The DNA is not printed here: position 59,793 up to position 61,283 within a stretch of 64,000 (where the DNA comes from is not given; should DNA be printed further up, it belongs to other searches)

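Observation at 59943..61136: Dual-specificity-phosphatase-like domain fused to MazG and translationally coupled to mfd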

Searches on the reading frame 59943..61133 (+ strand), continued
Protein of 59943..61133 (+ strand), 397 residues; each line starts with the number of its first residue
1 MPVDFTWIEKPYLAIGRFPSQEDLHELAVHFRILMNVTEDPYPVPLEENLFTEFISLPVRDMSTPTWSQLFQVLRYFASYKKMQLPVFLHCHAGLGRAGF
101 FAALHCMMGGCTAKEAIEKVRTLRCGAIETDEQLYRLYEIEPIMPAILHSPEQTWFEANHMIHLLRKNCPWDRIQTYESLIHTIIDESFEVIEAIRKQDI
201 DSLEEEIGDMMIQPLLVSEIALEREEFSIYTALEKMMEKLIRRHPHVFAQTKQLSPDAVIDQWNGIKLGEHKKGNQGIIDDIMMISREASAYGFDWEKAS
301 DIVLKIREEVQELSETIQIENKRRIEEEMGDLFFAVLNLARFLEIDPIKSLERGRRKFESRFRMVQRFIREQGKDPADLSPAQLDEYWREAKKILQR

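Call 11: find_encoding_contigs(protein=P0001, flank=10000, max_places=4)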
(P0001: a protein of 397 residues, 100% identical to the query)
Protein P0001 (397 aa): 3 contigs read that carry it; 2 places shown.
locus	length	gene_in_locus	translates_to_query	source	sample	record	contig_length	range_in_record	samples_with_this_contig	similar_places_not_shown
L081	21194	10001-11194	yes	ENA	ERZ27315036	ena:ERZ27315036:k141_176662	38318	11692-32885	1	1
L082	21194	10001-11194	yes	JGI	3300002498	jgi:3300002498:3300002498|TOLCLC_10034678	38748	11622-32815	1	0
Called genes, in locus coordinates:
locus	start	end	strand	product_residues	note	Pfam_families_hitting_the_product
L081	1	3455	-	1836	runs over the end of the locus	PF00041:fn3 (faint), PF13715:CarbopepD_reg_2 (faint), PF17210:SdrD_B (faint), PF17802:SpaA (faint), PF22904:NOMO1-like_2nd (faint), PF13620:CarboxypepD_reg, PF09136:Glucodextran_B (weak), PF07833:Cu_amine_oxidN1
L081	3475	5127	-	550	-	-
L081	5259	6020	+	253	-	-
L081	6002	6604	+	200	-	PF01195:Pept_tRNA_hydro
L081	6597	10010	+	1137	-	PF17757:UvrB_inter, PF02559:CarD_TRCF_RID, PF00270:DEAD, PF04851:ResIII, PF00271:Helicase_C, PF03461:TRCF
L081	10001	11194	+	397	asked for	PF22784:PTP-SAK, PF00782:DSPc, PF22785:Tc-R-P, PF22741:PTP-NADK (weak), PF00102:Y_phosphatase, PF03819:MazG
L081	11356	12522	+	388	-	PF00465:Fe-ADH, PF13685:Fe-ADH_2, PF25137:ADH_Fe_C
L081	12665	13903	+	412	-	PF00395:SLH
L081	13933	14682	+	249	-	PF01656:CbiA, PF10609:ParA, PF13614:AAA_31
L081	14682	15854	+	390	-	PF04932:Wzy_C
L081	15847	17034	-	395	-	PF13424:TPR_12 (faint), PF13428:TPR_14 (faint), PF14559:TPR_19 (faint), PF00515:TPR_1 (faint), PF07719:TPR_2 (faint), PF13432:TPR_16 (faint), PF13371:TPR_9 (faint), PF13414:TPR_11 (faint), +2 more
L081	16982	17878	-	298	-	PF02645:DegV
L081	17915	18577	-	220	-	PF13641:Glyco_tranf_2_3, PF00535:Glycos_transf_2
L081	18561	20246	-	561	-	PF00587:tRNA-synt_2b, PF04073:tRNA_edit, PF03129:HGTP_anticodon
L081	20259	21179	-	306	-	PF07501:G5, PF06725:3D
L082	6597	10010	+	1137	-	PF17757:UvrB_inter, PF02559:CarD_TRCF_RID, PF00270:DEAD, PF04851:ResIII, PF00271:Helicase_C, PF03461:TRCF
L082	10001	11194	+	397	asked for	PF22784:PTP-SAK, PF00782:DSPc, PF22785:Tc-R-P, PF22741:PTP-NADK (weak), PF00102:Y_phosphatase, PF03819:MazG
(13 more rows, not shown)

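Call 12: find_encoding_contigs(protein=P0007, flank=8000, max_places=2)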
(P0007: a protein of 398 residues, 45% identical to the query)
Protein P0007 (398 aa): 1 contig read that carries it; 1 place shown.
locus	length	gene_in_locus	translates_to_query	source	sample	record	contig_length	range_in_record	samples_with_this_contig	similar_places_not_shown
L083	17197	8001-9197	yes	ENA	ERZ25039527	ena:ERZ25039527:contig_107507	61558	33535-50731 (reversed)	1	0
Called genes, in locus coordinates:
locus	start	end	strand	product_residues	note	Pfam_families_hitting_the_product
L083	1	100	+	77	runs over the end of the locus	-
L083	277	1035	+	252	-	-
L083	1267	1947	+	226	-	PF27311:AF_1994_N (weak)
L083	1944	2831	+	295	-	PF09594:GT87 (weak), PF13231:PMT_2, PF02366:PMT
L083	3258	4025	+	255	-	-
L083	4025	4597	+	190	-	PF01195:Pept_tRNA_hydro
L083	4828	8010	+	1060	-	PF17757:UvrB_inter, PF02559:CarD_TRCF_RID, PF00270:DEAD, PF04851:ResIII, PF00271:Helicase_C, PF03461:TRCF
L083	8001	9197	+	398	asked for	PF00782:DSPc, PF22784:PTP-SAK, PF22741:PTP-NADK, PF22785:Tc-R-P, PF00102:Y_phosphatase, PF01503:PRA-PH (faint), PF03819:MazG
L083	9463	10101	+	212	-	-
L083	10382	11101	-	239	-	PF02826:2-Hacid_dh_C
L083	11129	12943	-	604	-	PF09972:DUF2207, PF20990:DUF2207_C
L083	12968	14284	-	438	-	PF02754:CCG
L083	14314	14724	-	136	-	-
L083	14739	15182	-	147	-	-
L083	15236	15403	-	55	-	-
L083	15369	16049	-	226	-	PF01565:FAD_binding_4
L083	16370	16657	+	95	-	PF00465:Fe-ADH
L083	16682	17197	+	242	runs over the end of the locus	PF25137:ADH_Fe_C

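Call 13: find_encoding_contigs(protein=P0011, flank=8000, max_places=2)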
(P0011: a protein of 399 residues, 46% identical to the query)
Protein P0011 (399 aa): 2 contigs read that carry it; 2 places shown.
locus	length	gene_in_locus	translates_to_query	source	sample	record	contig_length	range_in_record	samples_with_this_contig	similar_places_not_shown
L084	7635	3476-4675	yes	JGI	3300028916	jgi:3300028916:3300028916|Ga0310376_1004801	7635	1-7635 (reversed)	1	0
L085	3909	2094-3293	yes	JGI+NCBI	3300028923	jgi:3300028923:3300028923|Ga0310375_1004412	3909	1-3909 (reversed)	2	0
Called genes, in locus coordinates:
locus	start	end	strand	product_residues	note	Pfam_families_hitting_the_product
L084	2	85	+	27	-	?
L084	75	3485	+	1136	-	PF17757:UvrB_inter, PF02559:CarD_TRCF_RID, PF04851:ResIII, PF00270:DEAD, PF00271:Helicase_C, PF03461:TRCF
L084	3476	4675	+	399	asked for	PF00782:DSPc, PF22741:PTP-NADK, PF22784:PTP-SAK, PF22785:Tc-R-P, PF00102:Y_phosphatase, PF03819:MazG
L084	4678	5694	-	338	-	PF04055:Radical_SAM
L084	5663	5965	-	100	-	PF13893:RRM_5, PF16842:RRM_occluded (faint), PF00076:RRM_1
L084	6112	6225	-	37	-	-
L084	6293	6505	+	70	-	-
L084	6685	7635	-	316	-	?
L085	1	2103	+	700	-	?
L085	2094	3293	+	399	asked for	PF00782:DSPc, PF22741:PTP-NADK, PF22784:PTP-SAK, PF22785:Tc-R-P, PF00102:Y_phosphatase, PF03819:MazG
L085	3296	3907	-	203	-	?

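Call 14: find_encoding_contigs(protein=P0012, flank=8000, max_places=2)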
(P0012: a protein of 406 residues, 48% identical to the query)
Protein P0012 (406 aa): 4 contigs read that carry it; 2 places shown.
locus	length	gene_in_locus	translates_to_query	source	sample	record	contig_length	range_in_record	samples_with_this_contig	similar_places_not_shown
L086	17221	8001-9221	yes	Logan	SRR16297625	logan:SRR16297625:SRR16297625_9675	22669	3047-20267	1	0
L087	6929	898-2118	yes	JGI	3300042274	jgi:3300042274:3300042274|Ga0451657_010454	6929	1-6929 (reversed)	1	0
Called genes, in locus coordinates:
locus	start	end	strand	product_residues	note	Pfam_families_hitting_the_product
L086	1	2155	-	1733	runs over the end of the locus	?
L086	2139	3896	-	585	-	-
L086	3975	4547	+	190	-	PF01195:Pept_tRNA_hydro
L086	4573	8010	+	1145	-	PF17757:UvrB_inter, PF02559:CarD_TRCF_RID, PF00270:DEAD, PF04851:ResIII, PF00271:Helicase_C, PF03461:TRCF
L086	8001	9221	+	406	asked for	PF00782:DSPc, PF22784:PTP-SAK, PF22785:Tc-R-P, PF22741:PTP-NADK (weak), PF00102:Y_phosphatase, PF01503:PRA-PH (faint), PF03819:MazG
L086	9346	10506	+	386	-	PF00465:Fe-ADH, PF13685:Fe-ADH_2, PF25137:ADH_Fe_C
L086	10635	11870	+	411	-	PF00395:SLH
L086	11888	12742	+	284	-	PF01656:CbiA (weak), PF13614:AAA_31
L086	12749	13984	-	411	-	PF13174:TPR_6 (faint), PF13181:TPR_8 (faint), PF13414:TPR_11 (faint), PF13424:TPR_12 (weak), PF13432:TPR_16 (weak), PF00515:TPR_1 (weak), PF07719:TPR_2 (weak), PF13432:TPR_16 (weak), +7 more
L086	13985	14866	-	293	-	PF02645:DegV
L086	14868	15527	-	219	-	PF00535:Glycos_transf_2, PF13641:Glyco_tranf_2_3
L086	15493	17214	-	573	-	PF00587:tRNA-synt_2b, PF04073:tRNA_edit, PF03129:HGTP_anticodon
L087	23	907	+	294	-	PF00271:Helicase_C, PF03461:TRCF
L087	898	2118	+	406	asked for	PF00782:DSPc, PF22784:PTP-SAK, PF22785:Tc-R-P, PF22741:PTP-NADK (weak), PF00102:Y_phosphatase, PF01503:PRA-PH (faint), PF03819:MazG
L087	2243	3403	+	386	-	PF00465:Fe-ADH, PF13685:Fe-ADH_2, PF25137:ADH_Fe_C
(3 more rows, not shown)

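Call 15: find_encoding_contigs(protein=P0010, flank=8000, max_places=2)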
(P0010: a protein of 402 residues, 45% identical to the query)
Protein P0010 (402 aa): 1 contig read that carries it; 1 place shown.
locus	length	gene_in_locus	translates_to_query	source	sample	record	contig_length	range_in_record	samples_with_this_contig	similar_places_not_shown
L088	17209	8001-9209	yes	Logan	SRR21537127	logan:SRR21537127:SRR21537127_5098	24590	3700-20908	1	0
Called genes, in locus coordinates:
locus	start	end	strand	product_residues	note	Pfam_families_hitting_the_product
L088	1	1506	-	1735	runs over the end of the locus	?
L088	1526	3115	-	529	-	-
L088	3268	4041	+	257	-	-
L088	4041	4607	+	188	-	PF01195:Pept_tRNA_hydro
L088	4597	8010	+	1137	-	PF17757:UvrB_inter, PF02559:CarD_TRCF_RID, PF00270:DEAD, PF04851:ResIII, PF00271:Helicase_C, PF03461:TRCF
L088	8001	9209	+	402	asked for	PF00782:DSPc, PF22741:PTP-NADK, PF22784:PTP-SAK, PF22785:Tc-R-P, PF00102:Y_phosphatase, PF01503:PRA-PH (faint), PF03819:MazG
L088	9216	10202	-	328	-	PF00389:2-Hacid_dh, PF02826:2-Hacid_dh_C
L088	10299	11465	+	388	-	PF00465:Fe-ADH, PF13685:Fe-ADH_2 (weak), PF25137:ADH_Fe_C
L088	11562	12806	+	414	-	PF00395:SLH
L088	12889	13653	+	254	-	PF01656:CbiA, PF10609:ParA (weak), PF13614:AAA_31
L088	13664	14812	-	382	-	PF13181:TPR_8 (faint), PF13432:TPR_16 (faint), PF14559:TPR_19 (faint), PF13414:TPR_11 (faint), PF13431:TPR_17 (faint), PF21033:RMD1-3 (faint), PF00515:TPR_1 (faint), PF07719:TPR_2 (faint), +1 more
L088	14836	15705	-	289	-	PF02645:DegV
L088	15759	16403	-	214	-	PF00535:Glycos_transf_2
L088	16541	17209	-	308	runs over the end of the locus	PF07501:G5, PF06725:3D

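Call 28: search_protein_representatives(alignment_id=A1)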
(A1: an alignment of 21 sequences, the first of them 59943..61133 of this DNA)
Query: 21 sequences, 398 profile positions. Proteins with E-value up to 0.001 (for the whole library): 34110; up to 1e-10: 14177; up to 1e-30: 2826. The best 150 are listed.
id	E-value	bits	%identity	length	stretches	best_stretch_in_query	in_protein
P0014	7.5e-192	654.0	-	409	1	1-397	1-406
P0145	8.0e-154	528.8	-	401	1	1-395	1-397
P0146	8.3e-101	354.2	-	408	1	4-394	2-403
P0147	1.1e-91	324.1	-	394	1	4-395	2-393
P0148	2.4e-85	303.3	-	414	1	3-395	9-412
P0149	8.2e-84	298.3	-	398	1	21-395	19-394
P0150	3.2e-71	256.8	-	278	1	4-272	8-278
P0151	8.1e-69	248.9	-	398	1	73-397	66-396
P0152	8.7e-67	242.2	-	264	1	155-395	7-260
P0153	1.9e-66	241.1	-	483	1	155-394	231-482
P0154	2.2e-66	240.9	-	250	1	164-394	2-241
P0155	1.1e-65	238.6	-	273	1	158-395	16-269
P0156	1.9e-65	237.8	-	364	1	152-395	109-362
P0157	1.9e-65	237.8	-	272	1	150-394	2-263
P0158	1.3e-64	235.1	-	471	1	69-394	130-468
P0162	5.0e-64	233.1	-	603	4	5-148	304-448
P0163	7.2e-64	232.6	-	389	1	149-393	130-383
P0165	8.4e-64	232.4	-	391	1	55-394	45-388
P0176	1.3e-62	228.5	-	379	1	168-394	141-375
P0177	1.7e-62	228.0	-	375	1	149-394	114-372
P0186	1.6e-61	224.9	-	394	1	167-395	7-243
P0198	9.3e-61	222.3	-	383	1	166-395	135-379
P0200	1.2e-60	222.0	-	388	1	159-394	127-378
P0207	2.4e-60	221.0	-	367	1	154-395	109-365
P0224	9.8e-60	219.0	-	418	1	155-394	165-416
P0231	1.9e-59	218.1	-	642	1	160-394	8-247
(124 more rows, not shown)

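Call 29: search_protein_families(library=pfam, proteins=[P0145, P0146, P0147, P0148, P0149, P0150, P0151, P0158, P0162, P0165], max_evalue=0.001)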
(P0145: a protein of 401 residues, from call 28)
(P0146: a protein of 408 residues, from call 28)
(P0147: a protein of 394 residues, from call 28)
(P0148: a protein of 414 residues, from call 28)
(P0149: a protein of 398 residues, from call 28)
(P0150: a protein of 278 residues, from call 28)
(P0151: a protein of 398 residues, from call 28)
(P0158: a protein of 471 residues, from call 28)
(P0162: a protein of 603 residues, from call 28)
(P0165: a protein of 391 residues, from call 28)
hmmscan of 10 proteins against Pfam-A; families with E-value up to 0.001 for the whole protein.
P0145 (401 aa): 8 families
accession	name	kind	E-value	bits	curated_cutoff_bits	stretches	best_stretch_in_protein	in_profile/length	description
PF03819.22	MazG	-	4.3e-35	120.2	22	2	176-249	1-74/74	MazG nucleotide pyrophosphohydrolase domain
PF22784.1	PTP-SAK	-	2.6e-20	73.4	27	1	5-137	4-152/153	Swiss Army Knife protein, DSP-PTPase phosphatase domain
PF22785.1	Tc-R-P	-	1.9e-15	57.7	27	1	19-112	11-106/106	Polymorphic toxin system, DSP-PTPase phosphatase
PF00782.25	DSPc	-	7.8e-12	45.6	33.5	1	15-139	3-128/133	Dual specificity phosphatase, catalytic domain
PF01503.22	PRA-PH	-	2.2e-11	44.4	21.3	1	300-355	23-80/86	Phosphoribosyl-ATP pyrophosphohydrolase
PF22741.1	PTP-NADK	-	6.5e-10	39.1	27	1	16-119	33-143/163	DSP-PTPase phosphatase fused to NAD+ Kinase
PF13317.11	DUF4088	-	3.5e-05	23.9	23.8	1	147-260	113-214/227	Protein of unknown function (DUF4088)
PF00102.32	Y_phosphatase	-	5.7e-05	23.3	20.9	1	64-138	146-228/234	Protein-tyrosine phosphatase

P0146 (408 aa): 9 families
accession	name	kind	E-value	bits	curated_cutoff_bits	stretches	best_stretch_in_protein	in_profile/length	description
PF03819.22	MazG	-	9.4e-29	99.9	22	2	177-250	1-74/74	MazG nucleotide pyrophosphohydrolase domain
PF22784.1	PTP-SAK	-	5.8e-20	72.3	27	1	3-139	4-153/153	Swiss Army Knife protein, DSP-PTPase phosphatase domain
PF22785.1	Tc-R-P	-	3e-18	66.7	27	1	23-107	16-102/106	Polymorphic toxin system, DSP-PTPase phosphatase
PF00782.25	DSPc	-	4.6e-18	65.7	33.5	1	19-127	7-115/133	Dual specificity phosphatase, catalytic domain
PF22741.1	PTP-NADK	-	4.3e-11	42.9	27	1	53-130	78-153/163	DSP-PTPase phosphatase fused to NAD+ Kinase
PF00102.32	Y_phosphatase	-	1.5e-07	31.8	20.9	1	69-141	150-230/234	Protein-tyrosine phosphatase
PF01503.22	PRA-PH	-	4.5e-06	27.4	21.3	0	312-358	30-76/86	Phosphoribosyl-ATP pyrophosphohydrolase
PF14566.11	PTPlike_phytase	-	0.00011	22.8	27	1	50-107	100-156/158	Inositol hexakisphosphate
PF12643.12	MazG-like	-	0.00011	22.8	27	0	179-221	8-50/85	MazG-like family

P0147 (394 aa): 8 families
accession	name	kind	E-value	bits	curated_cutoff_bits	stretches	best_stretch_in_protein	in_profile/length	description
PF03819.22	MazG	-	1.1e-34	118.9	22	2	173-246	1-74/74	MazG nucleotide pyrophosphohydrolase domain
PF22784.1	PTP-SAK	-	1.2e-10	42.1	27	1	2-115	3-120/153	Swiss Army Knife protein, DSP-PTPase phosphatase domain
PF22785.1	Tc-R-P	-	8.3e-10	39.6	27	1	21-108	15-105/106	Polymorphic toxin system, DSP-PTPase phosphatase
PF00782.25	DSPc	-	5.3e-09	36.4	33.5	1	14-139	4-132/133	Dual specificity phosphatase, catalytic domain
PF01503.22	PRA-PH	-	4.8e-08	33.7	21.3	1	304-350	26-76/86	Phosphoribosyl-ATP pyrophosphohydrolase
PF12643.12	MazG-like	-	1.5e-06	28.8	27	0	322-359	29-65/85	MazG-like family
PF22741.1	PTP-NADK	-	7.7e-05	22.6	27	1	19-116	38-143/163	DSP-PTPase phosphatase fused to NAD+ Kinase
PF05706.17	CDKN3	-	0.00089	19.4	20.7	0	53-109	104-160/168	Cyclin-dependent kinase inhibitor 3 (CDKN3)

P0148 (414 aa): 10 families
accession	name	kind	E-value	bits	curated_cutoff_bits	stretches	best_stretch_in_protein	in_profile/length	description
PF03819.22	MazG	-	1.9e-28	98.9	22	2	187-259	2-74/74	MazG nucleotide pyrophosphohydrolase domain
PF22784.1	PTP-SAK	-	1.4e-21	77.6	27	1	11-147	4-152/153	Swiss Army Knife protein, DSP-PTPase phosphatase domain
PF22785.1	Tc-R-P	-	4.5e-20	72.6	27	1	27-117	12-101/106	Polymorphic toxin system, DSP-PTPase phosphatase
PF01503.22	PRA-PH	-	8.7e-14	52.1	21.3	1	313-367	21-77/86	Phosphoribosyl-ATP pyrophosphohydrolase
PF22741.1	PTP-NADK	-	2.3e-12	47.1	27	1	32-142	42-156/163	DSP-PTPase phosphatase fused to NAD+ Kinase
PF00782.25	DSPc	-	7.6e-10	39.1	33.5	1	36-150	16-129/133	Dual specificity phosphatase, catalytic domain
PF00102.32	Y_phosphatase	-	8.2e-10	39.1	20.9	1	71-148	143-228/234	Protein-tyrosine phosphatase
PF14566.11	PTPlike_phytase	-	1.8e-08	35.1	27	1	62-116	101-154/158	Inositol hexakisphosphate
PF13350.11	Y_phosphatase3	-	8.2e-06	26.4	22.2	1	84-124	121-157/240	Tyrosine phosphatase family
PF03162.18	Y_phosphatase2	-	0.00056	20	27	0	23-156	18-151/165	Tyrosine phosphatase family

P0149 (398 aa): 6 families
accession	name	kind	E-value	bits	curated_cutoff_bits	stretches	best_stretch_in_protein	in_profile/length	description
PF03819.22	MazG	-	1.2e-40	138.1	22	2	169-242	1-74/74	MazG nucleotide pyrophosphohydrolase domain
PF01503.22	PRA-PH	-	7.7e-11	42.7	21.3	1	301-350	29-78/86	Phosphoribosyl-ATP pyrophosphohydrolase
PF00782.25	DSPc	-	7.9e-08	32.6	33.5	1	21-125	10-119/133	Dual specificity phosphatase, catalytic domain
PF12643.12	MazG-like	-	3.4e-06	27.7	27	1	310-364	19-72/85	MazG-like family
PF22784.1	PTP-SAK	-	8.3e-06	26.4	27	1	13-136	15-140/153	Swiss Army Knife protein, DSP-PTPase phosphatase domain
PF22785.1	Tc-R-P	-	3.2e-05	24.8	27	1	20-106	14-105/106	Polymorphic toxin system, DSP-PTPase phosphatase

P0150 (278 aa): 10 families
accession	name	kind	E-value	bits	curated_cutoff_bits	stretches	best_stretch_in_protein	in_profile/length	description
PF22784.1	PTP-SAK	-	2.6e-25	89.7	27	1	8-123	3-133/153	Swiss Army Knife protein, DSP-PTPase phosphatase domain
PF22785.1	Tc-R-P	-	1.3e-23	84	27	1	25-116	12-105/106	Polymorphic toxin system, DSP-PTPase phosphatase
PF03819.22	MazG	-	4.8e-23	81.7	22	1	182-255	1-74/74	MazG nucleotide pyrophosphohydrolase domain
PF22741.1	PTP-NADK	-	6.7e-16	58.6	27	1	25-142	37-160/163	DSP-PTPase phosphatase fused to NAD+ Kinase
PF00782.25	DSPc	-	1.5e-13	51.1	33.5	1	30-147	12-131/133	Dual specificity phosphatase, catalytic domain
PF00102.32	Y_phosphatase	-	4.7e-12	46.5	20.9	1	54-146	130-231/234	Protein-tyrosine phosphatase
PF14566.11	PTPlike_phytase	-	3.8e-08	34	27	1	35-112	77-155/158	Inositol hexakisphosphate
PF03162.18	Y_phosphatase2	-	7.5e-08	32.6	27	1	5-108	3-109/165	Tyrosine phosphatase family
PF13350.11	Y_phosphatase3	-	5.9e-05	23.6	22.2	0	76-110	115-148/240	Tyrosine phosphatase family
PF01503.22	PRA-PH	-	0.00032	21.5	21.3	1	174-221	16-64/86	Phosphoribosyl-ATP pyrophosphohydrolase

P0151 (398 aa): 2 families
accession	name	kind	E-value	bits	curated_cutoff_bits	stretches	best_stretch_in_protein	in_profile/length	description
PF03819.22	MazG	-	2.1e-38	130.9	22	2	168-241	1-74/74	MazG nucleotide pyrophosphohydrolase domain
PF01503.22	PRA-PH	-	7.2e-12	46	21.3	1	301-350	29-78/86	Phosphoribosyl-ATP pyrophosphohydrolase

P0158 (471 aa): 2 families
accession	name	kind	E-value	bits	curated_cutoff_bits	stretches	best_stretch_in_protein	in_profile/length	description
PF03819.22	MazG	-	6.3e-38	129.3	22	2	240-313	1-74/74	MazG nucleotide pyrophosphohydrolase domain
PF01503.22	PRA-PH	-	1.4e-11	45.1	21.3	1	227-284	12-65/86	Phosphoribosyl-ATP pyrophosphohydrolase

P0162 (603 aa): 10 families
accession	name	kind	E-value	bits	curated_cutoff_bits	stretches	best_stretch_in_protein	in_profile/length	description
PF22784.1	PTP-SAK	-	2.7e-84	281.2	27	4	303-438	3-153/153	Swiss Army Knife protein, DSP-PTPase phosphatase domain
PF22785.1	Tc-R-P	-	5.3e-69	229.9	27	4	321-408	13-103/106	Polymorphic toxin system, DSP-PTPase phosphatase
PF22741.1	PTP-NADK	-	2e-46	157.8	27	4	499-585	76-160/163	DSP-PTPase phosphatase fused to NAD+ Kinase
PF00782.25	DSPc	-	7.2e-44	149.3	33.5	3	477-589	16-130/133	Dual specificity phosphatase, catalytic domain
PF00102.32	Y_phosphatase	-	1.2e-23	84.4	20.9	3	365-440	148-230/234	Protein-tyrosine phosphatase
PF14566.11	PTPlike_phytase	-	1.2e-20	74.6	27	2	500-553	102-154/158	Inositol hexakisphosphate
PF13350.11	Y_phosphatase3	-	7.1e-12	46.2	22.2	0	368-406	113-150/240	Tyrosine phosphatase family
PF03162.18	Y_phosphatase2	-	2.2e-08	34.3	27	0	449-574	4-132/165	Tyrosine phosphatase family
PF05706.17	CDKN3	-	1.2e-07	32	20.7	0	211-259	108-156/168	Cyclin-dependent kinase inhibitor 3 (CDKN3)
PF14671.11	DSPn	-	1.3e-07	32.5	28.2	0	508-572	38-109/140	Dual specificity protein phosphatase, N-terminal half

P0165 (391 aa): 2 families
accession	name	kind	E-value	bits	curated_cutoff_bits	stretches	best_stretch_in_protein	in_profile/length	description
PF03819.22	MazG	-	1.1e-38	131.8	22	2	164-237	1-74/74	MazG nucleotide pyrophosphohydrolase domain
PF01503.22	PRA-PH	-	5.7e-07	30.3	21.3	0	288-341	18-74/86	Phosphoribosyl-ATP pyrophosphohydrolase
